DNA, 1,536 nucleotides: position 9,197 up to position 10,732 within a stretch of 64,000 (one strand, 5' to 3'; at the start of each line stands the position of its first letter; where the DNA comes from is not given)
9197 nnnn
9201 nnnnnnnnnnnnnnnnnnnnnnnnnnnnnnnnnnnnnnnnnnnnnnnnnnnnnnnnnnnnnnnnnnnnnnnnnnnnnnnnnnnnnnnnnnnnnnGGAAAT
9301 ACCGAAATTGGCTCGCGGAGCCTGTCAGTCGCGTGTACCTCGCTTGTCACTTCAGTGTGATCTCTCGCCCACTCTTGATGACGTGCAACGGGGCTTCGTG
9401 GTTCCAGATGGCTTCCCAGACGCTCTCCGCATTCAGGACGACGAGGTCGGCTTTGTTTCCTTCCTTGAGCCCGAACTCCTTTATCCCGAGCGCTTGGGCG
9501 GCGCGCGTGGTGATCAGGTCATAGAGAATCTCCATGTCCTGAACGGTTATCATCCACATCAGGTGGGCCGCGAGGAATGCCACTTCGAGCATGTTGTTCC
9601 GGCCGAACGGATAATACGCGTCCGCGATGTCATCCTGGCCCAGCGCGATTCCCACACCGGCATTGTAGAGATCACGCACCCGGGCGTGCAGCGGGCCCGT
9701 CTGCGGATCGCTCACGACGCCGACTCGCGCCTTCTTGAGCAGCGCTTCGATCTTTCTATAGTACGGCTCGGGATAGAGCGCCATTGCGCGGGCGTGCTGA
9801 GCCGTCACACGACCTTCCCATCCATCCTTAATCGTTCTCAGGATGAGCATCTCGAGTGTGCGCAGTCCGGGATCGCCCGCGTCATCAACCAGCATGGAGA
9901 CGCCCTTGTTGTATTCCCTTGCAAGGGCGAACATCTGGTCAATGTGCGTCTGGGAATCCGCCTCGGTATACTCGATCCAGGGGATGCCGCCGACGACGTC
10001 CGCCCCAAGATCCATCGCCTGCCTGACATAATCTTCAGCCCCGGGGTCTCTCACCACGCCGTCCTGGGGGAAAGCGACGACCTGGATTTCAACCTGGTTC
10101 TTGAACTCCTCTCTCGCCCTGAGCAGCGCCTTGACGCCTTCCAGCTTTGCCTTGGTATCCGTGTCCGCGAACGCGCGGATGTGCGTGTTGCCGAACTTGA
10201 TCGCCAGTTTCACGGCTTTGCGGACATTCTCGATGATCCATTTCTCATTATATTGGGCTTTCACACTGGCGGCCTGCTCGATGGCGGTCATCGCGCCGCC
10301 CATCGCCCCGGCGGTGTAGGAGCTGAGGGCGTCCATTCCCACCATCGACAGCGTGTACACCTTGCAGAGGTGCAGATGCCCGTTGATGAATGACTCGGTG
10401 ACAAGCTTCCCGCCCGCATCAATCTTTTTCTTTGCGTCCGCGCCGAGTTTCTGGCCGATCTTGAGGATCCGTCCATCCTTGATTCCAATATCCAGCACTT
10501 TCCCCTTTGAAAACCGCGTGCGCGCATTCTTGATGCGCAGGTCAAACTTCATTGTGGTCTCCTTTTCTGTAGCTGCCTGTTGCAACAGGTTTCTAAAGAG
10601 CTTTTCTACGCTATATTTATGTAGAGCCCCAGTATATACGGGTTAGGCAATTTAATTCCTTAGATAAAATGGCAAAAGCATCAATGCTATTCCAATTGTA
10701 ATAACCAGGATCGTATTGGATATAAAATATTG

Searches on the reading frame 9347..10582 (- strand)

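Call 65: search_protein_families(library=pfam, max_evalue=0.001, proteins=[window:9347-10582:-])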
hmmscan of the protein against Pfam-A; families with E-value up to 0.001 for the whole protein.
window:9347-10582:- (411 aa): 2 families
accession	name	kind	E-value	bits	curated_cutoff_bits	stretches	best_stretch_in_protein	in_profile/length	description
PF07969.17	Amidohydro_3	-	8.1e-34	118.3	29.7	1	54-387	3-450/472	Amidohydrolase family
PF01979.26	Amidohydro_1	-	7.2e-10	39.1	25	1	64-407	5-344/345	Amidohydrolase family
